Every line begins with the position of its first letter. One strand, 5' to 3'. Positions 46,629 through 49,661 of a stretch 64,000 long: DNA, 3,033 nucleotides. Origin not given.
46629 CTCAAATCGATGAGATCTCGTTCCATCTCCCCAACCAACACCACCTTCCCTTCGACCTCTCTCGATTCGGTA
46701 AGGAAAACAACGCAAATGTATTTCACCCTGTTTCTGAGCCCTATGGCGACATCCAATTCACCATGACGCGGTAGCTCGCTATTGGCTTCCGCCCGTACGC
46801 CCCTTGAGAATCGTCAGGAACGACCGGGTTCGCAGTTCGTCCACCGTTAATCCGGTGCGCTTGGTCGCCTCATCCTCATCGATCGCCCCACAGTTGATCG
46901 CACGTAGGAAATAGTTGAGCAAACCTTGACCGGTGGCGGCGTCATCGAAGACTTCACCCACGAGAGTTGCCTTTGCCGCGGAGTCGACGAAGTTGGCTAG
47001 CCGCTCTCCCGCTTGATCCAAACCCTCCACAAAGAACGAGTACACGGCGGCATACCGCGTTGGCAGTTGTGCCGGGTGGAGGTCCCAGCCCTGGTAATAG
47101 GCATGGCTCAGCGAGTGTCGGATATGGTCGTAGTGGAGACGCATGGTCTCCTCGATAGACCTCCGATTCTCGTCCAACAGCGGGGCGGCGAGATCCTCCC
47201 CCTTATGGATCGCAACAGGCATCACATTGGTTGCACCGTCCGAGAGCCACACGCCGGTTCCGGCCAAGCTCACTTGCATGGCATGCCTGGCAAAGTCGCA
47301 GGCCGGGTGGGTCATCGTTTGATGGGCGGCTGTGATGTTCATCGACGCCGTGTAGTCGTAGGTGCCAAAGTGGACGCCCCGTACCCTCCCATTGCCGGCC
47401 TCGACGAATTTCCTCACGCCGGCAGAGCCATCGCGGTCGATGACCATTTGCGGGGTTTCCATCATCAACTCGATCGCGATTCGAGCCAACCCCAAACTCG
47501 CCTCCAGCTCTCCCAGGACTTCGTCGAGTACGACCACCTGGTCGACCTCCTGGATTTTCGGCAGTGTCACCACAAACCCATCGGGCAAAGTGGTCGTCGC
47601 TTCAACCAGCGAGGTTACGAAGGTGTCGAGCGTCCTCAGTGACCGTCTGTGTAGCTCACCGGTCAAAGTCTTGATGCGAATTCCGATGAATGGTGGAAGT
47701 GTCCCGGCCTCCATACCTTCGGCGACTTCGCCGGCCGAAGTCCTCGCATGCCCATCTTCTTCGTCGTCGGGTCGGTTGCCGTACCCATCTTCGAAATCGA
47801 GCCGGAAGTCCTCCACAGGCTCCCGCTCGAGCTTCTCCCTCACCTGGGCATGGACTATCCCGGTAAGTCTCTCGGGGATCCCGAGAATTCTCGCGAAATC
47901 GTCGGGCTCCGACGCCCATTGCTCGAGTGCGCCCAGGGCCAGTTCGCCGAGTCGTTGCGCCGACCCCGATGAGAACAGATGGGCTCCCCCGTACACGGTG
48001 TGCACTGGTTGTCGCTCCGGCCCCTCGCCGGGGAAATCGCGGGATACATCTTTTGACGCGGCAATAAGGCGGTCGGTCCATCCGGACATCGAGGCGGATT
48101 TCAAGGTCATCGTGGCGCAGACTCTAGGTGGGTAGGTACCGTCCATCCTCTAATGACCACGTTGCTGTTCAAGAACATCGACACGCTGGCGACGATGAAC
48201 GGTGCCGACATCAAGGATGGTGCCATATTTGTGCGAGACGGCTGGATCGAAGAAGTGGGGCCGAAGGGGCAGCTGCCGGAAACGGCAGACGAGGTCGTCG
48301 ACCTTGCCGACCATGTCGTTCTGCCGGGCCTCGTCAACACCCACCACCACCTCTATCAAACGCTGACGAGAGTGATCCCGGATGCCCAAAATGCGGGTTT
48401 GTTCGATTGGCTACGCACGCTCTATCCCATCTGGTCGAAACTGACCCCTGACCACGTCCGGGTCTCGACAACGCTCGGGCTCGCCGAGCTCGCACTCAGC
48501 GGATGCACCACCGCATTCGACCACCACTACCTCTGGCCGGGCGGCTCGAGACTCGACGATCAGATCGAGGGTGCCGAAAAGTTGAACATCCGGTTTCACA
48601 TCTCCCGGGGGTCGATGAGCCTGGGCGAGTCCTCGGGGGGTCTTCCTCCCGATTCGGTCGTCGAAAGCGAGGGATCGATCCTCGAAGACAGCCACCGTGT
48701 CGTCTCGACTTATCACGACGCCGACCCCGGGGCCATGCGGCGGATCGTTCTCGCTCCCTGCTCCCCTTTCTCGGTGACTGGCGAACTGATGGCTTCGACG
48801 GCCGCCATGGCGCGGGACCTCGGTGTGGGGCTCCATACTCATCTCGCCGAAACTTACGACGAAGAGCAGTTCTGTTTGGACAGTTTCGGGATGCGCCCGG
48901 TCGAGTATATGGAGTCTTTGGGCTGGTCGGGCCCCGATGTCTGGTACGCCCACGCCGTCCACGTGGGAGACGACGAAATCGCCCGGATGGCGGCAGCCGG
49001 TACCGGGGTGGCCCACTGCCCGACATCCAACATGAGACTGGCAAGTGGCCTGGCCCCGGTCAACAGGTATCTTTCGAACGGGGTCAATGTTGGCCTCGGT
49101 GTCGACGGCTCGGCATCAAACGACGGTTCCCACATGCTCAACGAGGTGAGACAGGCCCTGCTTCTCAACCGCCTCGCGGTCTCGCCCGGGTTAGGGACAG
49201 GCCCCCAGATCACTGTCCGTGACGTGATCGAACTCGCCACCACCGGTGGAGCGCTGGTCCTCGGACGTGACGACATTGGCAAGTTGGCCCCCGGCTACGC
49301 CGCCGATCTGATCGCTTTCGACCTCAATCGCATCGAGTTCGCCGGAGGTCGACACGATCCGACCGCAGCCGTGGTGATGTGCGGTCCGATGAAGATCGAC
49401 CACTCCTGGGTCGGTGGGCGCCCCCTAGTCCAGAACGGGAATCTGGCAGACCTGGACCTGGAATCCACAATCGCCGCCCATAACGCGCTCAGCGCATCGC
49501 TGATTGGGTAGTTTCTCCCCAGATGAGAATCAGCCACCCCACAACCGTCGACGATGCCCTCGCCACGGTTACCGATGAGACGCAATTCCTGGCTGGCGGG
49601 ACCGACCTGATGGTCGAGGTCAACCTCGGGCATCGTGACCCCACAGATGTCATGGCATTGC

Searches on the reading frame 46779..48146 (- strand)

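Call 63: search_protein_families(library=pfam, proteins=[window:46779-48146:-], max_evalue=0.00001)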
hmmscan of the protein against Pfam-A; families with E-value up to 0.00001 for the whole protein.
window:46779-48146:- (455 aa): 1 family
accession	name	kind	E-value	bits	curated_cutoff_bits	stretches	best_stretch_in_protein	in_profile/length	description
PF22484.2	DUF6986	-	6.9e-178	592.1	27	1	29-444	3-406/408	Domain of unknown function (DUF6986)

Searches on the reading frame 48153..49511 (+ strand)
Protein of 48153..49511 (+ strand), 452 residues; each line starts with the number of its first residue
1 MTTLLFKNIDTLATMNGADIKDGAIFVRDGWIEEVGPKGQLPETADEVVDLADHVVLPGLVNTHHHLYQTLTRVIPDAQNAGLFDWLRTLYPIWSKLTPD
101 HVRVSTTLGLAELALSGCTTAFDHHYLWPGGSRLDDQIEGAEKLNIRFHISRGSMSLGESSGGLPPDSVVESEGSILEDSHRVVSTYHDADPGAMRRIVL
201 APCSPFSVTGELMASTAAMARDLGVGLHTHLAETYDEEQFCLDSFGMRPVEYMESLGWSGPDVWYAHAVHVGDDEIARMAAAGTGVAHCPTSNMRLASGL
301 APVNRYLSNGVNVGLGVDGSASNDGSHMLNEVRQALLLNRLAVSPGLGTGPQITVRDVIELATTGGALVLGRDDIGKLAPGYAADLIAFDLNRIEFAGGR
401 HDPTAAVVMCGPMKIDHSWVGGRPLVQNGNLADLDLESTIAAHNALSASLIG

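Call 63: search_protein_families(library=pfam, proteins=[window:48153-49511:+], max_evalue=0.00001)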
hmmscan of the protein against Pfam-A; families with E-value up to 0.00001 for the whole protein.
window:48153-49511:+ (452 aa): 2 families
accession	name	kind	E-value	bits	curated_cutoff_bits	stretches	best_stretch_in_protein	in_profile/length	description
PF01979.26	Amidohydro_1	-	1.5e-57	195.8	25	1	55-423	1-343/345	Amidohydrolase family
PF07969.17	Amidohydro_3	-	7.1e-19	69.1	29.7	1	98-425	153-471/472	Amidohydrolase family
